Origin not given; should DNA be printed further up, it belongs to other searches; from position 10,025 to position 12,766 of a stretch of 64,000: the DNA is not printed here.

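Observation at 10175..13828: PglC-type phosphoglycosyltransferase fused to a PglF/CapD dehydratase, next to a PglE-like aminotransferase (diNAcBac/QuiNAc4N-type initiating sugar)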

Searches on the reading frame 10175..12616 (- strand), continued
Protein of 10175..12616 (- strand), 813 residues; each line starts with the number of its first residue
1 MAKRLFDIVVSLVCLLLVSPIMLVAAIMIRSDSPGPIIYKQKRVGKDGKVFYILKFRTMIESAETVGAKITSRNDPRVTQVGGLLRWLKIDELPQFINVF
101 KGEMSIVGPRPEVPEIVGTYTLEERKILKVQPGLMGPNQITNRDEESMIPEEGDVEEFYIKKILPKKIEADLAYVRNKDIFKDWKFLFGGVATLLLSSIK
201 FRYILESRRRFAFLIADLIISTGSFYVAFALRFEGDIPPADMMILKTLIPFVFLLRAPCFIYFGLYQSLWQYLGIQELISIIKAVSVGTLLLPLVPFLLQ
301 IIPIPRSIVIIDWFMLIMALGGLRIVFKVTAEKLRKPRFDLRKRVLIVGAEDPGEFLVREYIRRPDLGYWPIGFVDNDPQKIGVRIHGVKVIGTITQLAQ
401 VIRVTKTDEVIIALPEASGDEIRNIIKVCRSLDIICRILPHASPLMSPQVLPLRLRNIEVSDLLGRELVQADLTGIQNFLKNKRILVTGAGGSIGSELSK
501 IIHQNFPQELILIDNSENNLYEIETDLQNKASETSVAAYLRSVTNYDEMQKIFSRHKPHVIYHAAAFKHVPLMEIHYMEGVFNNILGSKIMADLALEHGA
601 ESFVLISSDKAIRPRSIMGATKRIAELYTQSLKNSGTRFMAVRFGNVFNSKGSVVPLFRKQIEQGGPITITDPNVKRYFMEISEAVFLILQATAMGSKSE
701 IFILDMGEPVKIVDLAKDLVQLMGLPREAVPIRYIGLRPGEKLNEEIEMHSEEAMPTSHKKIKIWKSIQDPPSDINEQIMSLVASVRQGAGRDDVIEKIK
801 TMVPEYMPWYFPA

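Call 54: search_protein_families(library=pfam, proteins=[L062:52-693:+, L065:5735-6772:+, L065:4613-5728:+, L065:3878-4612:+, L076:5335-6570:+, L076:4286-5338:+, L076:3558-4289:+, L001:350-1951:+, L065:108-746:+, L065:1799-2524:+], max_evalue=0.0001)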
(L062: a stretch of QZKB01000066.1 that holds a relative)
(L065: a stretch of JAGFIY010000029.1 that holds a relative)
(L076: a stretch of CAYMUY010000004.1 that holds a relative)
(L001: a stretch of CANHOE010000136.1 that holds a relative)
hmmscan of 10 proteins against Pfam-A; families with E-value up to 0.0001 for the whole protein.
L062:52-693:+ (213 aa): 1 family
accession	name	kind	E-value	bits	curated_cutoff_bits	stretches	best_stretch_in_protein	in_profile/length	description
PF04932.20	Wzy_C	-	3.8e-13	49.9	31.7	1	5-124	28-147/149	O-Antigen ligase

L065:5735-6772:+ (345 aa): 2 families
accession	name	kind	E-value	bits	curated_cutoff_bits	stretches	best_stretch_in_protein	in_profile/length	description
PF00535.33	Glycos_transf_2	-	1.8e-24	87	23.3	1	9-139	1-131/168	Glycosyl transferase family 2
PF13641.12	Glyco_tranf_2_3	-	2e-10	41.5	27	1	8-210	3-208/230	Glycosyltransferase like family 2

L065:4613-5728:+ (371 aa): 6 families
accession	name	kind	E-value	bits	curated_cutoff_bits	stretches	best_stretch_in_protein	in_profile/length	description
PF00534.26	Glycos_transf_1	-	1.3e-41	142.4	26.4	1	183-345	12-171/172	Glycosyl transferases group 1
PF13692.12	Glyco_trans_1_4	-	9.5e-32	110.6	27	1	188-330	3-140/142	Glycosyl transferases group 1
PF13477.12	Glyco_trans_4_2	-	1.4e-27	97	23.4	1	3-146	1-139/139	Glycosyl transferase 4-like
PF13439.12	Glyco_transf_4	-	2.5e-12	47.6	28.5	1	14-171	7-169/170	Glycosyltransferase Family 4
PF13579.12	Glyco_trans_4_4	-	1.8e-08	35.3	29.7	1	12-167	4-158/158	Glycosyl transferase 4-like domain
PF13524.12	Glyco_trans_1_2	-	2.9e-06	27.7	25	1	219-358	14-140/144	Glycosyl transferase-like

L065:3878-4612:+ (244 aa): 6 families
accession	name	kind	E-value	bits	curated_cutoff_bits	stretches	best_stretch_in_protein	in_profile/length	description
PF08241.18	Methyltransf_11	-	1.1e-13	52.1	21.2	1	55-153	2-95/95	Methyltransferase domain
PF13649.12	Methyltransf_25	-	7.3e-10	39.8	27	1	53-149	1-97/97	Methyltransferase domain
PF01209.24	Ubie_methyltran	-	8.5e-10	38.8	20.1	1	70-158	71-156/233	ubiE/COQ5 methyltransferase family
PF13847.12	Methyltransf_31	-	4.6e-06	26.8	27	1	99-157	56-113/145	Methyltransferase domain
PF05148.21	Methyltransf_8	-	4.7e-05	23.8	27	1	102-174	109-177/219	Hypothetical methyltransferase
PF13489.12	Methyltransf_23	-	7.3e-05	23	27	1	45-184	18-140/164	Methyltransferase domain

L076:5335-6570:+ (411 aa): 5 families
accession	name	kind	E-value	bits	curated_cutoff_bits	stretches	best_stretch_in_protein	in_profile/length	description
PF13579.12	Glyco_trans_4_4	-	1.2e-20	74.9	29.7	1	16-201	2-158/158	Glycosyl transferase 4-like domain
PF13439.12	Glyco_transf_4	-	9.2e-18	65.3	28.5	1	16-205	3-169/170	Glycosyltransferase Family 4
PF13692.12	Glyco_trans_1_4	-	1.4e-15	58.3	27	1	231-371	2-139/142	Glycosyl transferases group 1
PF00534.26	Glycos_transf_1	-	1.3e-12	48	26.4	1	228-387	13-170/172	Glycosyl transferases group 1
PF13524.12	Glyco_trans_1_2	-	6.7e-09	36.3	25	1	254-405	8-144/144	Glycosyl transferase-like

L076:4286-5338:+ (350 aa): 6 families
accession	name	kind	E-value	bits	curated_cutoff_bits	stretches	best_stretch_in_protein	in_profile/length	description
PF13477.12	Glyco_trans_4_2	-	1.2e-21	77.7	23.4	1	5-132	1-137/139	Glycosyl transferase 4-like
PF13692.12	Glyco_trans_1_4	-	7.3e-18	65.6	27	1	182-313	12-142/142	Glycosyl transferases group 1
PF00534.26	Glycos_transf_1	-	3.6e-16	59.6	26.4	1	172-325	15-169/172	Glycosyl transferases group 1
PF13439.12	Glyco_transf_4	-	3.7e-13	50.3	28.5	1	14-161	5-170/170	Glycosyltransferase Family 4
PF13579.12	Glyco_trans_4_4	-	1.3e-10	42.3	29.7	1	13-154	3-156/158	Glycosyl transferase 4-like domain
PF13524.12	Glyco_trans_1_2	-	1.6e-06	28.5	25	1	223-333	27-134/144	Glycosyl transferase-like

L076:3558-4289:+ (243 aa): 5 families
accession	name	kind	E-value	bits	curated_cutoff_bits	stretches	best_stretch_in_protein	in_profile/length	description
PF08241.18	Methyltransf_11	-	6.1e-16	59.3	21.2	1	73-168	1-94/95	Methyltransferase domain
PF13649.12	Methyltransf_25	-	3.3e-13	50.6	27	1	73-165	2-97/97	Methyltransferase domain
PF13847.12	Methyltransf_31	-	1.3e-09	38.3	27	1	68-173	3-113/145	Methyltransferase domain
PF13489.12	Methyltransf_23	-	1.9e-09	37.9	27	1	53-203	6-136/164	Methyltransferase domain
PF08242.18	Methyltransf_12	-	3.3e-07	31.4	30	1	73-167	1-98/98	Methyltransferase domain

L001:350-1951:+ (533 aa): 5 families
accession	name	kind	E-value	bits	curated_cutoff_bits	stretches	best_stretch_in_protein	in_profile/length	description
PF13649.12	Methyltransf_25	-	6.5e-14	52.8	27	1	360-455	1-97/97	Methyltransferase domain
PF08241.18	Methyltransf_11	-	1.1e-13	52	21.2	1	361-457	1-93/95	Methyltransferase domain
PF13489.12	Methyltransf_23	-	4.2e-10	40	27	1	337-468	3-125/164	Methyltransferase domain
PF08242.18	Methyltransf_12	-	3.7e-07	31.2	30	1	361-456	1-97/98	Methyltransferase domain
PF13847.12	Methyltransf_31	-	6.7e-06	26.3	27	1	357-463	4-113/145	Methyltransferase domain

L065:108-746:+ (212 aa): 0 families

L065:1799-2524:+ (241 aa): 9 families
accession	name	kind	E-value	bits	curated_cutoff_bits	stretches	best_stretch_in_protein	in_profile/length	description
PF08241.18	Methyltransf_11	-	1.9e-17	64.1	21.2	1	40-131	1-94/95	Methyltransferase domain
PF13489.12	Methyltransf_23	-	4.3e-17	62.8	27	1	22-135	9-119/164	Methyltransferase domain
PF13649.12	Methyltransf_25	-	4e-13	50.3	27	1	39-128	1-97/97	Methyltransferase domain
PF13847.12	Methyltransf_31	-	3.2e-12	46.8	27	1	35-134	3-111/145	Methyltransferase domain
PF08242.18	Methyltransf_12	-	2e-11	44.9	30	1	40-130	1-98/98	Methyltransferase domain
PF03141.22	Methyltransf_29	-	1.5e-05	24.3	23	1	19-137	103-222/506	Putative S-adenosyl-L-methionine-dependent methyltransferase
PF01209.24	Ubie_methyltran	-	2.5e-05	24.2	20.1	1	30-137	42-157/233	ubiE/COQ5 methyltransferase family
PF05148.21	Methyltransf_8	-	3.7e-05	24.1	27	1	29-130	66-154/219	Hypothetical methyltransferase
PF07021.18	MetW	-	4.1e-05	23.7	21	1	37-125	15-103/193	Methionine biosynthesis protein MetW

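Call 61: predict_structure(alignment_id=A1)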
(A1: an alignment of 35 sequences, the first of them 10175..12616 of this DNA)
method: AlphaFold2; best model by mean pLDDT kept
length: 813 residues; sequences in the alignment: 35
mean_pLDDT: 85.6   pTM: 0.56
mean pLDDT of the five models: 85.6, 84.0, 82.8, 82.7, 82.6
residues with pLDDT >= 90: 315; 70-90: 432; 50-70: 58; < 50: 8
segments of 3 or more residues with pLDDT < 50: 336-339
pLDDT, mean of each block of 10 residues (from residue 1): 86 90 88 83 91 88 63 75 83 91 90 88 89 82 73 80 88 84 79 69 75 90 94 91 90 89 74 73 91 86 89 94 83 58 87 85 82 91 86 92 91 84 88 86 54 78 74 87 95 91 93 94 89 91 96 97 84 85 95 96 91 89 93 89 86 82 90 88 90 87 88 90 84 86 78 83 83 89 94 92 85 45
secondary structure, 60 per line:
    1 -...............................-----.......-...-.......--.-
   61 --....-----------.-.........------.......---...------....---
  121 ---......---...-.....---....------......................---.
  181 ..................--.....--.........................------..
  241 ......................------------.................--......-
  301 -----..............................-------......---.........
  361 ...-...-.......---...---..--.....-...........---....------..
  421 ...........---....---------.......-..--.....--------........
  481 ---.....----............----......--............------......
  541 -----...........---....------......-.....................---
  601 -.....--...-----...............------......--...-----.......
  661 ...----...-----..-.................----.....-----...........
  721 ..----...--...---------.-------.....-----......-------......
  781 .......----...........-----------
elements in order (helices of 4 or more, strands of 3 or more residues): H2-32 E38-44 E50-56 H63-66 H80-88 H95-101 E105-107 H114-117 H124-129 E133-135 H137-141 H145-148 H155-176 H180-198 H201-205 H208-232 H239-262 H275-291 H294-299 H306-335 E343-348 H352-363 E369-375 E389-393 H395-405 E409-412 H419-431 E435-438 H448-454 H460-464 H473-480 E484-488 H493-504 E509-514 H517-528 E535-540 H546-556 E560-563 H570-575 H577-597 E602-606 H617-631 E638-643 E646-648 H654-663 E668-670 E679-681 H682-695 E700-704 H712-722 E732-734 E752-756 E762-767 H775-787 H792-802

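Call 63: fold_search(model_id=the predicted structure, library=pdb)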
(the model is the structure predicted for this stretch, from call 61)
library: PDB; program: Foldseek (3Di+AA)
matches with E <= 10: 1911; with E <= 0.001: 1144
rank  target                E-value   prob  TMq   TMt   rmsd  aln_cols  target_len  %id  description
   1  5bjw_B                4.4e-32  1.00  0.40  0.95   2.1       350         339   42  X-ray structure of the PglF 4,6-dehydratase from campylobacter jejuni, T595S variant, in complex with UDP (released 2017-11-08)
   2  5bjw_A                8.5e-32  1.00  0.41  0.95   2.0       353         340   42  X-ray structure of the PglF 4,6-dehydratase from campylobacter jejuni, T595S variant, in complex with UDP (released 2017-11-08)
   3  5bjv_A                1.4e-31  1.00  0.40  0.95   2.1       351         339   42  X-ray structure of the PglF UDP-N-acetylglucosamine 4,6-dehydratase from Campylobacterjejuni, D396N/K397A variant in c (released 2017-11-08)
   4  5bjx_A                2.2e-31  1.00  0.40  0.95   2.0       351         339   42  X-ray structure of the PglF 4,6-dehydratase from campylobacter jejuni, variant T395V, in complex with UDP (released 2017-11-08)
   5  5bjv_B                3.2e-31  1.00  0.40  0.94   2.1       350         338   39  X-ray structure of the PglF UDP-N-acetylglucosamine 4,6-dehydratase from Campylobacterjejuni, D396N/K397A variant in c (released 2017-11-08)
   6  5bjx_B                4.6e-31  1.00  0.40  0.95   2.0       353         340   41  X-ray structure of the PglF 4,6-dehydratase from campylobacter jejuni, variant T395V, in complex with UDP (released 2017-11-08)
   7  5bjy_A                5.9e-31  1.00  0.40  0.95   2.1       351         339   41  x-ray structure of the PglF 4,5-dehydratase from campylobacter jejuni, variant M405Y, in complex with UDP (released 2017-11-08)
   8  5bju_A                6.6e-31  1.00  0.41  0.95   2.0       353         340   41  X-ray structure of the PglF dehydratase from Campylobacter jejuni in complex with UDP and NAD(H) (released 2017-11-08)
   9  5bju_B                8.9e-31  1.00  0.40  0.95   2.0       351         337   42  X-ray structure of the PglF dehydratase from Campylobacter jejuni in complex with UDP and NAD(H) (released 2017-11-08)
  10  6bwc_D                5.9e-21  1.00  0.33  0.81  10.1       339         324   28  X-ray structure of Pen from Bacillus thuringiensis (released 2018-01-17)
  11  6bwc_C                6.6e-21  1.00  0.34  0.81   1.9       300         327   32  X-ray structure of Pen from Bacillus thuringiensis (released 2018-01-17)
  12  6bwc_F                2.6e-20  1.00  0.33  0.82   2.1       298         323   31  X-ray structure of Pen from Bacillus thuringiensis (released 2018-01-17)
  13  6bwc_B                5.1e-20  1.00  0.33  0.83   1.8       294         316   31  X-ray structure of Pen from Bacillus thuringiensis (released 2018-01-17)
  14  6bwc_A                7.3e-20  1.00  0.33  0.81   9.8       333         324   29  X-ray structure of Pen from Bacillus thuringiensis (released 2018-01-17)
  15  6bwc_E                1.9e-19  1.00  0.33  0.81  10.4       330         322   29  X-ray structure of Pen from Bacillus thuringiensis (released 2018-01-17)
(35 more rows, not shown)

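Call 65: find_encoding_contigs(protein=P0004, flank=6000, max_places=1)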
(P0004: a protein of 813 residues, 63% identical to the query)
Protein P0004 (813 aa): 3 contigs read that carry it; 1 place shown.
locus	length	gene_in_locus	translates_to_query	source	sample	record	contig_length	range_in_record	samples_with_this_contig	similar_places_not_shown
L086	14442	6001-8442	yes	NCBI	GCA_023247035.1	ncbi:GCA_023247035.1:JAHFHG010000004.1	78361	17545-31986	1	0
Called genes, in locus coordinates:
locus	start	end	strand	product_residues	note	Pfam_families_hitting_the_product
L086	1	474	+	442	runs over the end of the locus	PF04932:Wzy_C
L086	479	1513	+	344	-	PF13439:Glyco_transf_4 (faint), PF00534:Glycos_transf_1, PF13692:Glyco_trans_1_4, PF13524:Glyco_trans_1_2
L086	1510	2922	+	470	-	PF27533:CapK_C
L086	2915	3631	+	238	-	PF01209:Ubie_methyltran, PF13489:Methyltransf_23, PF13847:Methyltransf_31, PF08241:Methyltransf_11, PF08242:Methyltransf_12, PF13649:Methyltransf_25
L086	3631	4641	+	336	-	PF00535:Glycos_transf_2, PF13506:Glyco_transf_21, PF13641:Glyco_tranf_2_3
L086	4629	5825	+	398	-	PF01041:DegT_DnrJ_EryC1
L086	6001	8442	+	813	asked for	PF02397:Bac_transf, PF13727:CoA_binding_3, PF02629:CoA_binding (faint), PF04321:RmlD_sub_bind, PF01370:Epimerase, PF02719:Polysacc_synt_2, PF16363:GDP_Man_Dehyd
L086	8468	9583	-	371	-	PF01571:GCV_T, PF08669:GCV_T_C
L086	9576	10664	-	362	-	PF00730:HhH-GPD, PF00633:HHH, PF14815:NUDIX_4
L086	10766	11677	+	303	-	PF13088:BNR_2 (weak), PF21471:Reelin_subrepeat-B (faint)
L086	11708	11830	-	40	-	-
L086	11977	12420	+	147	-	PF10604:Polyketide_cyc2, PF03364:Polyketide_cyc (weak), PF08327:AHSA1 (weak)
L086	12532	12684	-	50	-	-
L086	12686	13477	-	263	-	PF00459:Inositol_P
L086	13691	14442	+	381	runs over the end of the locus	PF00180:Iso_dh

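Call 66: find_encoding_contigs(protein=P0032, flank=6000, max_places=1)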
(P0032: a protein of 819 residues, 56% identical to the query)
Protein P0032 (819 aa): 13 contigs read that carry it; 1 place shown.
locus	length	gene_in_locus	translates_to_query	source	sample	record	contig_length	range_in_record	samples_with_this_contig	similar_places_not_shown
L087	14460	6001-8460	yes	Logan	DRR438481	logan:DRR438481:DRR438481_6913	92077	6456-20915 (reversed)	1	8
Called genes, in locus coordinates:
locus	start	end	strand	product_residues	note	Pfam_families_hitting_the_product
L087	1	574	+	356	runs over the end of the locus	PF13439:Glyco_transf_4 (weak), PF00534:Glycos_transf_1, PF13692:Glyco_trans_1_4, PF13524:Glyco_trans_1_2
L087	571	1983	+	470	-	PF00501:AMP-binding (weak), PF27533:CapK_C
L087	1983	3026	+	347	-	PF13506:Glyco_transf_21 (weak), PF13641:Glyco_tranf_2_3, PF00535:Glycos_transf_2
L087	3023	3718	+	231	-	PF01209:Ubie_methyltran (weak), PF03141:Methyltransf_29 (weak), PF13489:Methyltransf_23 (weak), PF13847:Methyltransf_31, PF08241:Methyltransf_11, PF08242:Methyltransf_12 (weak), PF13649:Methyltransf_25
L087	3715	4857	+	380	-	PF02350:Epimerase_2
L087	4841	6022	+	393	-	PF00155:Aminotran_1_2, PF01041:DegT_DnrJ_EryC1, PF01053:Cys_Met_Meta_PP (weak), PF01212:Beta_elim_lyase (weak)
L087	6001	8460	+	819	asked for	PF02397:Bac_transf, PF13727:CoA_binding_3, PF01073:3Beta_HSD (faint), PF01370:Epimerase, PF02719:Polysacc_synt_2, PF04321:RmlD_sub_bind, PF16363:GDP_Man_Dehyd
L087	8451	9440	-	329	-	PF01571:GCV_T, PF08669:GCV_T_C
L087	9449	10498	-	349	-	PF00730:HhH-GPD, PF00633:HHH (weak), PF14815:NUDIX_4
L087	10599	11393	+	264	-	PF02129:Peptidase_S15, PF12697:Abhydrolase_6, PF12146:Hydrolase_4, PF20434:BD-FAE (faint), PF00561:Abhydrolase_1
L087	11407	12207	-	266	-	PF00459:Inositol_P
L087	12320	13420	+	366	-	PF00180:Iso_dh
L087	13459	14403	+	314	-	PF00056:Ldh_1_N, PF02866:Ldh_1_C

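Call 67: find_encoding_contigs(protein=P0073, flank=6000, max_places=1)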
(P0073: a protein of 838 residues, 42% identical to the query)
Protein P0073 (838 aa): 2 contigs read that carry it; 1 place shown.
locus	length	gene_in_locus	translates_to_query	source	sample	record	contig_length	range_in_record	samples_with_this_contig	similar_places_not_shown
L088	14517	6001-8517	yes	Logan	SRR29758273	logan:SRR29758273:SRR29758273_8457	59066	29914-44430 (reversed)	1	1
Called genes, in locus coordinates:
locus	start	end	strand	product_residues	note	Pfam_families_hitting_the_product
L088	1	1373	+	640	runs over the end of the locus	PF00041:fn3 (faint), PF16655:PhoD_N (faint)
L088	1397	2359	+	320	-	PF02563:Poly_export, PF10531:SLBB (weak), PF22461:SLBB_2, PF10531:SLBB (weak), PF22461:SLBB_2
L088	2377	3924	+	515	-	PF13807:GNVR (weak)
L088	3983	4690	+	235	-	PF10609:ParA (faint), PF13614:AAA_31 (weak)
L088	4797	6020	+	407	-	PF00155:Aminotran_1_2, PF01041:DegT_DnrJ_EryC1, PF01212:Beta_elim_lyase (weak)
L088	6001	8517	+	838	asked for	PF02397:Bac_transf, PF13727:CoA_binding_3, PF17836:PglD_N (weak), PF01073:3Beta_HSD, PF01370:Epimerase, PF02719:Polysacc_synt_2, PF04321:RmlD_sub_bind, PF16363:GDP_Man_Dehyd, +2 more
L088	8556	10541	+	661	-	PF13522:GATase_6, PF13537:GATase_7, PF00733:Asn_synthase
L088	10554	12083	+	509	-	PF00501:AMP-binding, PF13193:AMP-binding_C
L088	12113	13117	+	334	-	PF02540:NAD_synthase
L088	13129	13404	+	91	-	-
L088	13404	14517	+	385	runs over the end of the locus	PF13480:Acetyltransf_6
